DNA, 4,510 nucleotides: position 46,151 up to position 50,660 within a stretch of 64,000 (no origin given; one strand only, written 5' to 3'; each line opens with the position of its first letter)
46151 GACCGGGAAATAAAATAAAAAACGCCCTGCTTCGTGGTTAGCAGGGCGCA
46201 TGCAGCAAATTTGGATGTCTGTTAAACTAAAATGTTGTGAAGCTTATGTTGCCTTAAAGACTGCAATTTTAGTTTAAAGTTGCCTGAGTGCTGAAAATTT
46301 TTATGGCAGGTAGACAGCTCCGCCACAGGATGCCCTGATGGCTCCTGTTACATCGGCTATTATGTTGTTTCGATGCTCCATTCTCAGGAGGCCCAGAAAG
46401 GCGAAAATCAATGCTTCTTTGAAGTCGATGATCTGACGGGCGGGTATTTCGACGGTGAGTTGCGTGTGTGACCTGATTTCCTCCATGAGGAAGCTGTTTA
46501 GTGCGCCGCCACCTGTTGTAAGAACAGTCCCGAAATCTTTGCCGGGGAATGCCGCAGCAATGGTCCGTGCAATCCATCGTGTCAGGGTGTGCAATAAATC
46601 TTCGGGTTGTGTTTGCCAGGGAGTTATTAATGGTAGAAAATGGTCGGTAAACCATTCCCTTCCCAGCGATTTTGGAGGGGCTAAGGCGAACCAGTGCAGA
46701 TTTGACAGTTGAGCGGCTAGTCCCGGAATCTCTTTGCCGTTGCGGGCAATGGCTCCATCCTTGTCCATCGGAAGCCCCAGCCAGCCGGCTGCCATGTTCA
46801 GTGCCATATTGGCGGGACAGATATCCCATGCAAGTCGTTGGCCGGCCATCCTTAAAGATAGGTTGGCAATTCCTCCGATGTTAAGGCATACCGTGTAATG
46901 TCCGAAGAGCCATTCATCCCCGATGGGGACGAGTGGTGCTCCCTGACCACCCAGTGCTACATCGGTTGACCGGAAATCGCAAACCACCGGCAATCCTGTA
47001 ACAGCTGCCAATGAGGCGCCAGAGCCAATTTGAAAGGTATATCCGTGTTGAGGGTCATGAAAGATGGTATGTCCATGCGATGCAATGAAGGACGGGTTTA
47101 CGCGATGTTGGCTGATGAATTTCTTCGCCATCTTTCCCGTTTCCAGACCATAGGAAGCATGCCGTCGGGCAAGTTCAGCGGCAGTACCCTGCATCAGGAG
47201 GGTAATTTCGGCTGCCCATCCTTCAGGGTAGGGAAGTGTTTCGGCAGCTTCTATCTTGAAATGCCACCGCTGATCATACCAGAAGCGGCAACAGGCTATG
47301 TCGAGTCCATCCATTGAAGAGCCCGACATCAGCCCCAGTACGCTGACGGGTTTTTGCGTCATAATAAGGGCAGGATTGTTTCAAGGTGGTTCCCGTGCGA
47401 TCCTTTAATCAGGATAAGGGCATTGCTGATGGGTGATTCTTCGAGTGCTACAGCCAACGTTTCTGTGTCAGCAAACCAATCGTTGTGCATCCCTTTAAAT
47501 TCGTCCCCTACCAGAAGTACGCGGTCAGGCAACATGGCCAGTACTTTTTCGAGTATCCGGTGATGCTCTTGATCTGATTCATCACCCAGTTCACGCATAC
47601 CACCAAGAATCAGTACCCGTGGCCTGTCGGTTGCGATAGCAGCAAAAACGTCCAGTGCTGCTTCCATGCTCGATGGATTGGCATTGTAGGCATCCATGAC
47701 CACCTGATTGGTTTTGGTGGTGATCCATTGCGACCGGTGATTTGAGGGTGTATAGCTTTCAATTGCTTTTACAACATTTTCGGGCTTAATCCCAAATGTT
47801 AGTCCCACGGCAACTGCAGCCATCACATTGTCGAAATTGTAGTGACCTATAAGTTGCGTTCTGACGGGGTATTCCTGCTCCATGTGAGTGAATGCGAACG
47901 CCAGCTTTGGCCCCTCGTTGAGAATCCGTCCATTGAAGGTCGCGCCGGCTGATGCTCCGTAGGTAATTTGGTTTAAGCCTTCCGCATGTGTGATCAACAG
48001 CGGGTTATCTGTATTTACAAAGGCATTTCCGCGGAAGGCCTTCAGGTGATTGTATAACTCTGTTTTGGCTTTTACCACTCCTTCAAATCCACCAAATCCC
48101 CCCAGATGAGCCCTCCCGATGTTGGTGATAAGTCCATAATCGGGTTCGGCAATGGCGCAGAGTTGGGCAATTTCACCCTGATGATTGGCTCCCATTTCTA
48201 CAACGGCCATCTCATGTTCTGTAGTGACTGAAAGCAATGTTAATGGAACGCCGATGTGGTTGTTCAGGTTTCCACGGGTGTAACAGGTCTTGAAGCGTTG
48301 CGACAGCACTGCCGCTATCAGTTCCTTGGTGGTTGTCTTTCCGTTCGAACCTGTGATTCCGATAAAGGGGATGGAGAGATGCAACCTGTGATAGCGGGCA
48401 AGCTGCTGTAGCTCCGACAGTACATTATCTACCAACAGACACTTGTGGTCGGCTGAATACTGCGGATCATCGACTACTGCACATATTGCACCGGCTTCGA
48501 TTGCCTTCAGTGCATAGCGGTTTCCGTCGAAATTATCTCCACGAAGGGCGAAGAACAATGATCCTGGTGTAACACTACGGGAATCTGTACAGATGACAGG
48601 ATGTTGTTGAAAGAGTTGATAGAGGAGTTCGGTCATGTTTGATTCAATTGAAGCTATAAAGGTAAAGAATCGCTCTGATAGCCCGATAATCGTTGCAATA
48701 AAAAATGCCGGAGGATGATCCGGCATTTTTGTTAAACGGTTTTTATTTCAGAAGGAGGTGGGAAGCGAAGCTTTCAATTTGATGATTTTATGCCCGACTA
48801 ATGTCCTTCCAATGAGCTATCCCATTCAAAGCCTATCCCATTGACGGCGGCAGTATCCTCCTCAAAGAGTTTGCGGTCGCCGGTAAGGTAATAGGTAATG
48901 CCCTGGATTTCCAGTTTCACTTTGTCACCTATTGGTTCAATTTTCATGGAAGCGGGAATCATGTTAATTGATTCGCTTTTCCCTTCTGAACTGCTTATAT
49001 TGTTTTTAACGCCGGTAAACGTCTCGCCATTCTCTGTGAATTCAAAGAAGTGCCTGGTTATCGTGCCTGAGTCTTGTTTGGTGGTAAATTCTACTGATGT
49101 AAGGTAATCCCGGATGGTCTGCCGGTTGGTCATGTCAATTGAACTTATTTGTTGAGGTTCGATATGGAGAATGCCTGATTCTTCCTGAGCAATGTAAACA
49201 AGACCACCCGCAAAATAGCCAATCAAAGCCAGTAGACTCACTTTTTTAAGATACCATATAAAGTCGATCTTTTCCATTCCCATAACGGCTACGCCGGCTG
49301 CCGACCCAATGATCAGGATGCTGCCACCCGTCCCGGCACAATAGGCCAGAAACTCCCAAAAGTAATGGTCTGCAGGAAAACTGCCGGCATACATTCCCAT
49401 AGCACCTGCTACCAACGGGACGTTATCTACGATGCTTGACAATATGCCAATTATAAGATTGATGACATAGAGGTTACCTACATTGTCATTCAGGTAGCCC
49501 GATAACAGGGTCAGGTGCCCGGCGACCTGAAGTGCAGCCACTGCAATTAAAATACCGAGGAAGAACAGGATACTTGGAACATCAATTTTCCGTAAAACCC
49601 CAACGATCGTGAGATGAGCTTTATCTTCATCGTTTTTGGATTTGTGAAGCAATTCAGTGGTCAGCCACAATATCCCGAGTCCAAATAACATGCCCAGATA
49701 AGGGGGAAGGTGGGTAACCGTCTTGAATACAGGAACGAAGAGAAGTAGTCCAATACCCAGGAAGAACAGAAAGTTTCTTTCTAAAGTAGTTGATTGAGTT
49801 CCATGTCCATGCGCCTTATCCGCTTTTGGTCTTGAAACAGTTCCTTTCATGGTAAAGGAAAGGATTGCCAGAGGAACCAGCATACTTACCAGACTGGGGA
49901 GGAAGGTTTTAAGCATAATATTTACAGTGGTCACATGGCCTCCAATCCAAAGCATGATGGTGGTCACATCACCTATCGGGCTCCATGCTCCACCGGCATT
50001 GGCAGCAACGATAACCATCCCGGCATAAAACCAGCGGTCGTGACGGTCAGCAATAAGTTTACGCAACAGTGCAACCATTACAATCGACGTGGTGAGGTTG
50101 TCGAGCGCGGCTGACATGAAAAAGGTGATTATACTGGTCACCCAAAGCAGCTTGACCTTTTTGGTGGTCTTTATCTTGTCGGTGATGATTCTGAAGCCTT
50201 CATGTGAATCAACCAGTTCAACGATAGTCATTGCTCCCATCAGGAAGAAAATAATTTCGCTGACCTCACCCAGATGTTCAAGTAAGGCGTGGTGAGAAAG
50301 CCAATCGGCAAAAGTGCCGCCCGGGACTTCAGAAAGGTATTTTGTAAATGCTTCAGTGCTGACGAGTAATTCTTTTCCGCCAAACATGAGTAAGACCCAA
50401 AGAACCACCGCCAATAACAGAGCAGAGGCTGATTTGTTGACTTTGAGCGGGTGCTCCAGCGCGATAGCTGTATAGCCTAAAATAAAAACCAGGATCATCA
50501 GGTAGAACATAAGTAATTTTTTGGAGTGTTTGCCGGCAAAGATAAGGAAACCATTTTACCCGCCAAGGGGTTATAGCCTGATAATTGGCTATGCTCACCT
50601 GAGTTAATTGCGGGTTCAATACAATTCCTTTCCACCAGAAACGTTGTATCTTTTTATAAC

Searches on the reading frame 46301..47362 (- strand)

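Call 62: search_protein_families(library=pfam, proteins=[window:46301-47362:-], max_evalue=0.00001)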
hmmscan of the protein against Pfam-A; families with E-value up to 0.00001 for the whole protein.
window:46301-47362:- (353 aa): 1 family
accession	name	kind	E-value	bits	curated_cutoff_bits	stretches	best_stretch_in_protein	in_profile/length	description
PF03702.20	AnmK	-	6.8e-67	226.5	24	1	8-351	3-365/367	Anhydro-N-acetylmuramic acid kinase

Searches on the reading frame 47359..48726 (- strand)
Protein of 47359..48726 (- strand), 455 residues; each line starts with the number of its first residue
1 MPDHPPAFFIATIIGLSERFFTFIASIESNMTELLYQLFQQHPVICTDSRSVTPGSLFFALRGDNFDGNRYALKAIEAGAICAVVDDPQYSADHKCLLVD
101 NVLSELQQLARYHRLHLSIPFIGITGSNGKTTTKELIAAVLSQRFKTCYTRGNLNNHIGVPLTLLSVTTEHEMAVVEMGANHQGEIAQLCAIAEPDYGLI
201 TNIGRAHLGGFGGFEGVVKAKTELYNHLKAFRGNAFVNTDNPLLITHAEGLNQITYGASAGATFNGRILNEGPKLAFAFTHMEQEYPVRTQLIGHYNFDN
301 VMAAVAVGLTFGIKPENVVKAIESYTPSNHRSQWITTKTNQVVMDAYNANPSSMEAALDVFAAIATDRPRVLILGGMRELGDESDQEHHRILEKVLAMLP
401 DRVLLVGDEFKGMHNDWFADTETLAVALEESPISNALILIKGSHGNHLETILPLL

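Call 62: search_protein_families(library=pfam, proteins=[window:47359-48726:-], max_evalue=0.00001)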
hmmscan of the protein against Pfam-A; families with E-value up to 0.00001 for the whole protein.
window:47359-48726:- (455 aa): 3 families
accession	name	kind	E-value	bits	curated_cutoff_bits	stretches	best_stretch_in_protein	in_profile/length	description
PF08245.18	Mur_ligase_M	-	8e-44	150.4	24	1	124-307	1-199/200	Mur ligase middle domain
PF02875.26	Mur_ligase_C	-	1.2e-13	52.4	28.4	1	330-420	1-89/127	Mur ligase, glutamate ligase domain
PF01225.30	Mur_ligase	-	4.3e-08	33.9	21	1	45-96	5-69/95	Mur ligase family, catalytic domain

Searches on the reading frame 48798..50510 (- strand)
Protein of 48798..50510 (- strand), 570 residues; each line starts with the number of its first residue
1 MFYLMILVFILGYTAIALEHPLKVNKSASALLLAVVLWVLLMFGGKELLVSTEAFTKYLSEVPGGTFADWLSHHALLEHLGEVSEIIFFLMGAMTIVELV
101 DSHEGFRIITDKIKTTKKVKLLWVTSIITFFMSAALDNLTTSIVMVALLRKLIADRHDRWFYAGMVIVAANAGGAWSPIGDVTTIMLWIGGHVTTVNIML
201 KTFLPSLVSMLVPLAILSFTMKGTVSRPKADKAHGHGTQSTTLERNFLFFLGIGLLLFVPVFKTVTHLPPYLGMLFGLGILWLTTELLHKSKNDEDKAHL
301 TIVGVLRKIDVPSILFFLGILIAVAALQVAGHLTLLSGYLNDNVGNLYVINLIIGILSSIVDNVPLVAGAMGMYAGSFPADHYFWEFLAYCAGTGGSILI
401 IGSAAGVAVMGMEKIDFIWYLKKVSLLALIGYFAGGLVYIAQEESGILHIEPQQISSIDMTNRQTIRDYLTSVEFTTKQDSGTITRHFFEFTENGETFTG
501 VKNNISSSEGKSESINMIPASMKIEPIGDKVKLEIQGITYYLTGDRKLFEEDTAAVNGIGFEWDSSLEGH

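Call 62: search_protein_families(library=pfam, proteins=[window:48798-50510:-], max_evalue=0.00001)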
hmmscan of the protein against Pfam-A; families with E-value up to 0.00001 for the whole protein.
window:48798-50510:- (570 aa): 1 family
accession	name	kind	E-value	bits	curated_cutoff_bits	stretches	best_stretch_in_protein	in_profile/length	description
PF03600.22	CitMHS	-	1.9e-30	106.6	31.9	1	15-376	3-320/336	Citrate transporter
